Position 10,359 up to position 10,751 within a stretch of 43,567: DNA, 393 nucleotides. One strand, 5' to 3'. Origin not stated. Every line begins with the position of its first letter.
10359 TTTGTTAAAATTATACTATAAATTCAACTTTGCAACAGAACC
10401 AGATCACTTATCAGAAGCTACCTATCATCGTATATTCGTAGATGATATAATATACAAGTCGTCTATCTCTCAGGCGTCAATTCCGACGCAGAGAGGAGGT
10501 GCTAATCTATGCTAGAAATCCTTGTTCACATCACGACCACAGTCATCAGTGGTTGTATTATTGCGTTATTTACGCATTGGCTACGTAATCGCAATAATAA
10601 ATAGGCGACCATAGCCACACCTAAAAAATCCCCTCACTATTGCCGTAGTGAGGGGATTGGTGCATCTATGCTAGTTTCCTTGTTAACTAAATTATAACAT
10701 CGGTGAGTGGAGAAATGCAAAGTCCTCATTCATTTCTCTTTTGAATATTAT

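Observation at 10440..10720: Unannotated 31-codon Fst/PepA1-like type I toxin with a convergent antisense RNA, sandwiched between two IS257 copies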

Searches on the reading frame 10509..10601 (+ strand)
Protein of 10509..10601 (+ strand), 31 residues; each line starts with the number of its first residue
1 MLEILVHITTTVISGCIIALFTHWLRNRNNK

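Call 3: search_protein_families(library=pfam, proteins=[window:10509-10601:+], max_evalue=10)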
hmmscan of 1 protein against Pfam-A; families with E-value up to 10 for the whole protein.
seq(31 aa): 2 families
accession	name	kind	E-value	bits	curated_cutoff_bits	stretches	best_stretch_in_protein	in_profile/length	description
PF06664.17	WLS-like_TM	-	0.036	13.8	28.3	1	2-27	7-32/247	Wntless-like, transmembrane domain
PF13955.11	Fst_toxin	-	0.061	13.7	36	1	14-25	10-21/21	Toxin Fst, type I toxin-antitoxin system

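Call 4: search_protein_families(library=ncbifam, proteins=[window:10509-10601:+], max_evalue=10)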
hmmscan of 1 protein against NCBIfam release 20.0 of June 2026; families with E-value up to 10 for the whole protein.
seq(31 aa): 2 families
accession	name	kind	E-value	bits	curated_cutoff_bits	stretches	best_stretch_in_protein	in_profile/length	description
NF033608.1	type_I_tox_Fst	subfamily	4e-18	64.9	26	1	3-30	1-28/28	type I toxin-antitoxin system Fst family toxin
NF047567.1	SAOUHSC_02157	equivalog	0.045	13.8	45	1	7-27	6-26/31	Trp-rich small protein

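Call 28: search_dna_similar(query=window:10509-10601:+, collection=plasmids, mode=protein, max_evalue=0.01, max_rows=60, rows=spread)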
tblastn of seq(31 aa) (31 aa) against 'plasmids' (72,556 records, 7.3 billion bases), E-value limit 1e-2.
Records with a match: 1079; places in all: 1506; records where one place covers at least 80% of the query: 1079.
Best place of each record, by identity: >=99% 86; 95-99% 4; 90-95% 127; 80-90% 115; 60-80% 279; <60% 468.
By first word of the organism name: Staphylococcus 1068; Mammaliicoccus 4; Enterococcus 3; Macrococcoides 2; Citrobacter 1; Macrococcus 1.
By predicted mobility (MOB-suite, as given by PLSDB): mobilizable 790; non-mobilizable 265; conjugative 24.
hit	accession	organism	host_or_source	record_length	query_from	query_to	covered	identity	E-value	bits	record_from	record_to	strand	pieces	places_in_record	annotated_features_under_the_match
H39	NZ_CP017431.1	Staphylococcus simulans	sheep,tissue sample,placental tissue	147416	1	31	100%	100.0%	3e-12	64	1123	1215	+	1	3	type I toxin-antitoxin system Fst family toxin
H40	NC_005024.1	Staphylococcus aureus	-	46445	1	31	100%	100.0%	3e-12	64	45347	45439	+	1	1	type I toxin-antitoxin system Fst family toxin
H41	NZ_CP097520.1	Staphylococcus epidermidis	Homo sapiens,pertoneal cavity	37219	1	31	100%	100.0%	3e-12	64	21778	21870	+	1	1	type I toxin-antitoxin system Fst family toxin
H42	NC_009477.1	Staphylococcus aureus subsp. aureus JH9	-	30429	1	31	100%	100.0%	3e-12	64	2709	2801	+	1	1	type I toxin-antitoxin system Fst family toxin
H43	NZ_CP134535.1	Staphylococcus aureus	Homo sapiens,blood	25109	1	31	100%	100.0%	3e-12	64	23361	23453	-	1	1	type I toxin-antitoxin system Fst family toxin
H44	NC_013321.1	Staphylococcus aureus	equine abscess isolate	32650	1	31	100%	93.5%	5e-12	63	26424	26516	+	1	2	type I toxin-antitoxin system Fst family toxin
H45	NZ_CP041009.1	Staphylococcus aureus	NIST Mixed Microbial RM strain,ATCC ...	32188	1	31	100%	93.5%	6e-12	63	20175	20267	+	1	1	type I toxin-antitoxin system Fst family toxin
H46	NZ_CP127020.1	Staphylococcus aureus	Homo sapiens,Wound ...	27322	1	31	100%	93.5%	6e-12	63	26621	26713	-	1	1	type I toxin-antitoxin system Fst family toxin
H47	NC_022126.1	Staphylococcus aureus subsp. aureus 55/2053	-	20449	1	31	100%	93.5%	6e-12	63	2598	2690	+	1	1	type I toxin-antitoxin system Fst family toxin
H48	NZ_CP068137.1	Staphylococcus epidermidis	-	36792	1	31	100%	93.5%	8e-12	63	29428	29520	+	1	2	type I toxin-antitoxin system Fst family toxin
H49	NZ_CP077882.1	Staphylococcus aureus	Homo sapiens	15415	1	31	100%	93.5%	8e-12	63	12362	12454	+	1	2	type I toxin-antitoxin system Fst family toxin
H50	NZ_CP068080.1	Staphylococcus carnosus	-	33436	1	31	100%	93.5%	2e-11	61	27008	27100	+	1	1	type I toxin-antitoxin system Fst family toxin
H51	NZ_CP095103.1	Staphylococcus simulans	Camel,milk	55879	1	31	100%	87.1%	2e-10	59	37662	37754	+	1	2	type I toxin-antitoxin system Fst family toxin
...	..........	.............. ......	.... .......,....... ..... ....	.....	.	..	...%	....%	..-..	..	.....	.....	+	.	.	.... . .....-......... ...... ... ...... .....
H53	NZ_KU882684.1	Staphylococcus lugdunensis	-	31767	1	31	100%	87.1%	2e-10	59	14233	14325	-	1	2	type I toxin-antitoxin system Fst family toxin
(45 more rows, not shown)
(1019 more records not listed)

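Call 41: search_solved_structures(query=window:10509-10601:+, max_evalue=10, show_alignments=3)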
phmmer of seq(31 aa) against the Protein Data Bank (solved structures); distinct sequences matched with E-value up to 10: 2.
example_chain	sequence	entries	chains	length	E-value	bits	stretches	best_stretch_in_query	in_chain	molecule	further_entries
4b19_A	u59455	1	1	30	2.8e-07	32.4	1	4-31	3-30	PEPA1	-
3acz_A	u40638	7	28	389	0.12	15.6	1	12-26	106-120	Methionine gamma-lyase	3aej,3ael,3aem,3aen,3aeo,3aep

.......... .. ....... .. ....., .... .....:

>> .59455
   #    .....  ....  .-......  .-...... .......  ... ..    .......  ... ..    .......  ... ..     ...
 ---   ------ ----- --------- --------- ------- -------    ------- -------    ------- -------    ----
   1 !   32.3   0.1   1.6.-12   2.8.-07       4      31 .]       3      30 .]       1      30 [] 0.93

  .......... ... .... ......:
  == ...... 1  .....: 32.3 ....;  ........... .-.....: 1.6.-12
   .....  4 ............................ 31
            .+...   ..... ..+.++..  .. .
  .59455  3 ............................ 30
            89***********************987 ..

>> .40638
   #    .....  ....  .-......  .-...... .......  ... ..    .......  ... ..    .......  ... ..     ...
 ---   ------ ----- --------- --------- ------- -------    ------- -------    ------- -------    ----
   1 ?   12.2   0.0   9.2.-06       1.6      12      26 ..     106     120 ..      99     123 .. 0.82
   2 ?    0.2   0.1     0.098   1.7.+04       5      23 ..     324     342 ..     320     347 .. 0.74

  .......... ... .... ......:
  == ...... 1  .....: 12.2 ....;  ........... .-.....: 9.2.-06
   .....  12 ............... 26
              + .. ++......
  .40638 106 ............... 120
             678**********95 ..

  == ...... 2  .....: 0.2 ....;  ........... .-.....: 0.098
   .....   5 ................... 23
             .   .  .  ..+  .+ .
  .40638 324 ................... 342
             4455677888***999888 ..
